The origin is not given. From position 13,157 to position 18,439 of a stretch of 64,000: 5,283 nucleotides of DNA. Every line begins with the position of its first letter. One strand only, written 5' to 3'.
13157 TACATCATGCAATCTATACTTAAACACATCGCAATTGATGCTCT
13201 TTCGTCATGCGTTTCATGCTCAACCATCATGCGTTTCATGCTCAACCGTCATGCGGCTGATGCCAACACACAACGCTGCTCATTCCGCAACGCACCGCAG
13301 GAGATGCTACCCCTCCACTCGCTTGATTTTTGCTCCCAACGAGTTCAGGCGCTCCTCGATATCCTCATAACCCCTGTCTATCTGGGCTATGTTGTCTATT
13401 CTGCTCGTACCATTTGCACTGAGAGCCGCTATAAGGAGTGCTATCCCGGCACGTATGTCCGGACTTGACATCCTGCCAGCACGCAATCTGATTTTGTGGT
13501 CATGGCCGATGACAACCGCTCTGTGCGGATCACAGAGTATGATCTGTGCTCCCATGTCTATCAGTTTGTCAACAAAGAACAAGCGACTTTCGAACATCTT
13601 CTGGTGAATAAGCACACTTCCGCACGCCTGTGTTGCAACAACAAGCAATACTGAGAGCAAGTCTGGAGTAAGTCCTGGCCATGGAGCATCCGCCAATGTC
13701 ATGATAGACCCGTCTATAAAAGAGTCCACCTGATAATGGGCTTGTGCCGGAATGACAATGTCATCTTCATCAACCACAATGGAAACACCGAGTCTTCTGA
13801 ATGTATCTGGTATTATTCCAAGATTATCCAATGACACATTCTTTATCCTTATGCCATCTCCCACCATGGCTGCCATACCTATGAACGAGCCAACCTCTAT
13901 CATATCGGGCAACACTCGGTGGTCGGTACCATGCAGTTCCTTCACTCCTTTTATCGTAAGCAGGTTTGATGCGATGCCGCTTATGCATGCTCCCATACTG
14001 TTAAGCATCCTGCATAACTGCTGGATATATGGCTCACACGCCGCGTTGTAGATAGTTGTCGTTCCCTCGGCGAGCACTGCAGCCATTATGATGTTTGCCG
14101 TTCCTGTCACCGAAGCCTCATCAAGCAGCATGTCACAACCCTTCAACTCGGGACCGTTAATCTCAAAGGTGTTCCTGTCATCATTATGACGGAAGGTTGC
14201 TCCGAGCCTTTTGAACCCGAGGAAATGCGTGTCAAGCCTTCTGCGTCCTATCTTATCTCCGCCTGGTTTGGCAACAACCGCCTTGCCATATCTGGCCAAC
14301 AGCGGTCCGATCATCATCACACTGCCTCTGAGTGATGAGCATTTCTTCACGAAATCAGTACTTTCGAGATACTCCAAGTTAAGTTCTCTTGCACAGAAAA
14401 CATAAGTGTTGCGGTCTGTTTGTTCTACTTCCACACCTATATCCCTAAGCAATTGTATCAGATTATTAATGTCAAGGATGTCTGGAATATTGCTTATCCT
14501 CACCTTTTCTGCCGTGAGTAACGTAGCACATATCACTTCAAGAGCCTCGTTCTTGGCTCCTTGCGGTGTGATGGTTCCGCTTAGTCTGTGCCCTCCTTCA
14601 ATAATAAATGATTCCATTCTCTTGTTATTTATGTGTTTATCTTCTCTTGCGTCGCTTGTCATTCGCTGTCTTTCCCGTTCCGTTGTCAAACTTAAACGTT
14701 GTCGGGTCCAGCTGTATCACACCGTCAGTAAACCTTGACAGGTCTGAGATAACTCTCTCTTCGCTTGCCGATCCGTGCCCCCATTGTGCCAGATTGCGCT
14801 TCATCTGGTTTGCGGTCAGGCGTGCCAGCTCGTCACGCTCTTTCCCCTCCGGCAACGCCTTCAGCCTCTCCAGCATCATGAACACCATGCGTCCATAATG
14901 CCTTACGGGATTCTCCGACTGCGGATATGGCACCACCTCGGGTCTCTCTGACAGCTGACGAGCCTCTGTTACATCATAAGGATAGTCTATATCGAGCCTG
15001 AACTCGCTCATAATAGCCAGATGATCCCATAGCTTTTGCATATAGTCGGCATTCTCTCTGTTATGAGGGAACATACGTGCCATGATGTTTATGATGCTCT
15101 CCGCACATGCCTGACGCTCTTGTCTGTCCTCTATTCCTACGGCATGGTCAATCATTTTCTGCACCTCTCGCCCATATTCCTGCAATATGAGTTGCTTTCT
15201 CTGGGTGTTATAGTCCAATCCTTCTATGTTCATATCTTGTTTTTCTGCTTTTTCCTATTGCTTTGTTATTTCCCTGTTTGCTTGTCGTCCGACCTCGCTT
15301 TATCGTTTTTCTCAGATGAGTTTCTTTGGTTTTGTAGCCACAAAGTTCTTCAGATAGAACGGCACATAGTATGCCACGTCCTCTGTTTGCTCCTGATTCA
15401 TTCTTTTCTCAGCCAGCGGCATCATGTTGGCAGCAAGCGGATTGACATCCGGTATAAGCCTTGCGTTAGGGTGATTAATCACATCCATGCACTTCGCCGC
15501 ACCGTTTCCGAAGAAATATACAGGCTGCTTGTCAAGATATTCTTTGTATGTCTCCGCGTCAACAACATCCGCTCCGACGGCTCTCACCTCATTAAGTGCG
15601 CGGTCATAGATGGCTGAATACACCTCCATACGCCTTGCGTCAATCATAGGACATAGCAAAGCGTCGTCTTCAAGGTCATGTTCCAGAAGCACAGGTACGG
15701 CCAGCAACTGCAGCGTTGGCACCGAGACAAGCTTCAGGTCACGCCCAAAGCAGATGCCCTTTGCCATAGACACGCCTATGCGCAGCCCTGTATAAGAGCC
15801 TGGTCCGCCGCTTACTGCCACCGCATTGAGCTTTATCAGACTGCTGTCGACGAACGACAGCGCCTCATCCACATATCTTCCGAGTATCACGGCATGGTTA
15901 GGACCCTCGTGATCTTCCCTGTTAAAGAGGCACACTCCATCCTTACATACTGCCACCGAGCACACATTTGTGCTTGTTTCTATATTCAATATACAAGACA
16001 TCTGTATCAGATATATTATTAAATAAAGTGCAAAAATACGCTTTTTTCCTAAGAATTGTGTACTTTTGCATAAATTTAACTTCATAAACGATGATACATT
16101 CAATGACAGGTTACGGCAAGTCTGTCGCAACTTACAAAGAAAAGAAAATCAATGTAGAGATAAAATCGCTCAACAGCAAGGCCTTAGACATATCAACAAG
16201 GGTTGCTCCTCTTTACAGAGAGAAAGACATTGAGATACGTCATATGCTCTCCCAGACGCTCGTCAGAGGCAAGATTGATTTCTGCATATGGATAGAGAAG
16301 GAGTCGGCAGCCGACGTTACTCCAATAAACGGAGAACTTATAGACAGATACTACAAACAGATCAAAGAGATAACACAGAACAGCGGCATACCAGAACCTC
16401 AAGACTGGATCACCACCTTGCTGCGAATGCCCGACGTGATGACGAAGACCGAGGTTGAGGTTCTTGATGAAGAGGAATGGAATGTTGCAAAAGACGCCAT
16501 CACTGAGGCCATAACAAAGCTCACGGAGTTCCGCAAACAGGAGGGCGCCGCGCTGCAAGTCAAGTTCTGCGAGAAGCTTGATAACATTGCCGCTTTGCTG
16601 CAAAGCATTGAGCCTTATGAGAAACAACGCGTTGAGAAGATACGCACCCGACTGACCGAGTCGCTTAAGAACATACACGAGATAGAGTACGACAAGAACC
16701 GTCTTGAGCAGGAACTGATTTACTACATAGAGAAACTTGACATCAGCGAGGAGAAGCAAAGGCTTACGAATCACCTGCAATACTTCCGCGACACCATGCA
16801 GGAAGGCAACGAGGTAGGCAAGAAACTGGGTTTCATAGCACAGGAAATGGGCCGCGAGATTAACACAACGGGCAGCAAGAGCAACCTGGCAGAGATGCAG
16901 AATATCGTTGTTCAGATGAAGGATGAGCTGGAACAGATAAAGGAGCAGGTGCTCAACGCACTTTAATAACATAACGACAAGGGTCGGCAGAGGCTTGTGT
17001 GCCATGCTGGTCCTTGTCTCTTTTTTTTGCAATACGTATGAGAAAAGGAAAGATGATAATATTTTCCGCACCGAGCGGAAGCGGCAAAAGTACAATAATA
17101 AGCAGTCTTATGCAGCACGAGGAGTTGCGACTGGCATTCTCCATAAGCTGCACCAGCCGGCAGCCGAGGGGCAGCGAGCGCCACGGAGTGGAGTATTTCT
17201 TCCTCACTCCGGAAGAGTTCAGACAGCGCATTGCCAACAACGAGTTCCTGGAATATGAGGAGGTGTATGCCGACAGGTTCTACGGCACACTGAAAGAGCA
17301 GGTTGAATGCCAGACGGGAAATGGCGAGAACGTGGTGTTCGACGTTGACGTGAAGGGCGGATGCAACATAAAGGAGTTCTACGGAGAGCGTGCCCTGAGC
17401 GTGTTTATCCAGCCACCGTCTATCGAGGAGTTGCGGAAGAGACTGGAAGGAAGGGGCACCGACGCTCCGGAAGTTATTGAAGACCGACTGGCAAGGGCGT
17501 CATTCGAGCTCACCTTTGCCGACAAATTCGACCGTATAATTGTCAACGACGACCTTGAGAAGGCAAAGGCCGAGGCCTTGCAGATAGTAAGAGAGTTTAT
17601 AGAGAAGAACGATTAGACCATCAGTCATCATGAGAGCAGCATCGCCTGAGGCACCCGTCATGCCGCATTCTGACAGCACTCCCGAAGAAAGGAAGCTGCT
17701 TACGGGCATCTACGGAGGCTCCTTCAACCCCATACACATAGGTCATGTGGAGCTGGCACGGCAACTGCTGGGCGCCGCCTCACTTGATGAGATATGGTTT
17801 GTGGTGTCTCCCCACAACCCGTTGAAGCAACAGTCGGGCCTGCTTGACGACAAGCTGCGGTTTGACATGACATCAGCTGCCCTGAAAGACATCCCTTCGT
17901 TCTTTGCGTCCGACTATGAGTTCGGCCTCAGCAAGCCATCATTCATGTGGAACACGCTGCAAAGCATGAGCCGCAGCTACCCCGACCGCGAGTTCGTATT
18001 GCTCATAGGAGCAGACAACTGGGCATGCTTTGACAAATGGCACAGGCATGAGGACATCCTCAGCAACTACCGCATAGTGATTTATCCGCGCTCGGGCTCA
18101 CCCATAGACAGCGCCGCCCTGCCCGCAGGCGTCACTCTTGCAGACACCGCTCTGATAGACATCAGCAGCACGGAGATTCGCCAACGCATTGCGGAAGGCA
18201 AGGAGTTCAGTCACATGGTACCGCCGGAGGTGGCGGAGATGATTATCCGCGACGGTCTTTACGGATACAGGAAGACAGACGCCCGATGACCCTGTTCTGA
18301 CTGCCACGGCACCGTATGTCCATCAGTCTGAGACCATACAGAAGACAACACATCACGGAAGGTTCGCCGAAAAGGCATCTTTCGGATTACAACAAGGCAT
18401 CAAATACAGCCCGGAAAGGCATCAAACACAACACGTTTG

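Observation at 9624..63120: Dispersed family of exact 22-bp-register tandem arrays occupies at least nine intergenic regions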

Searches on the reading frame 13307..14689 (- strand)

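Call 19: search_protein_families(library=pfam, proteins=[window:13307-14689:-])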
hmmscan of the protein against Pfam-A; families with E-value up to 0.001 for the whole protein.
window:13307-14689:- (460 aa): 1 family
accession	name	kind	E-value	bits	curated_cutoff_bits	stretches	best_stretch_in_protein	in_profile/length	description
PF00275.25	EPSP_synthase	-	1.4e-69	235.3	22.8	1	31-448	2-417/417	EPSP synthase (3-phosphoshikimate 1-carboxyvinyltransferase)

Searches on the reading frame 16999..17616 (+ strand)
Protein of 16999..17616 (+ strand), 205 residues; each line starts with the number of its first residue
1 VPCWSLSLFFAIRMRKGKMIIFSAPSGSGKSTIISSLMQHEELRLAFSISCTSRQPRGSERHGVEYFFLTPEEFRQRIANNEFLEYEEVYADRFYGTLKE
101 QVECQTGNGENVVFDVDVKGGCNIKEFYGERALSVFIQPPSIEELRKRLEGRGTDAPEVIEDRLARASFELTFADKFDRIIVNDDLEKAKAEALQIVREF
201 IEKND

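Call 20: search_protein_families(library=pfam, proteins=[window:16999-17616:+])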
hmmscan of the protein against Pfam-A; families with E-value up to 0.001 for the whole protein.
window:16999-17616:+ (205 aa): 4 families
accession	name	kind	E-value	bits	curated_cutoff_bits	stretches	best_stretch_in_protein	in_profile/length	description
PF00625.27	Guanylate_kin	-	1.6e-41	142.4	25.2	1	17-193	2-175/182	Guanylate kinase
PF13238.12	AAA_18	-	0.00016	22.5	29.4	1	20-163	1-122/128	AAA domain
PF13671.12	AAA_33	-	0.00039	21.2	27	0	21-115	3-76/143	AAA domain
PF13191.12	AAA_16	-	0.00055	20.9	32.6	0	14-201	21-156/167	AAA ATPase domain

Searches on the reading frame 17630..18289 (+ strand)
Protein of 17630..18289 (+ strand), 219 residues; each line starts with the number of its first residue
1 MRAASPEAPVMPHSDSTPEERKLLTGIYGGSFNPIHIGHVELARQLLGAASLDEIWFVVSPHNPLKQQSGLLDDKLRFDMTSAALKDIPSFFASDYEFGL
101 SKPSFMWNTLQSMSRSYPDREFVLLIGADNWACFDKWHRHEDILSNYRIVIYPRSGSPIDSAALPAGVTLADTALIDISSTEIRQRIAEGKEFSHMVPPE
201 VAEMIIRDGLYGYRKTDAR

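Call 19: search_protein_families(library=pfam, proteins=[window:17630-18289:+])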
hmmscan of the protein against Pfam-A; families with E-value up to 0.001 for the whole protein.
window:17630-18289:+ (219 aa): 1 family
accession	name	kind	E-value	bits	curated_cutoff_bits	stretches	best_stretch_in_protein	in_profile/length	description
PF01467.32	CTP_transf_like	-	2.8e-19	70.1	21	1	27-186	1-133/133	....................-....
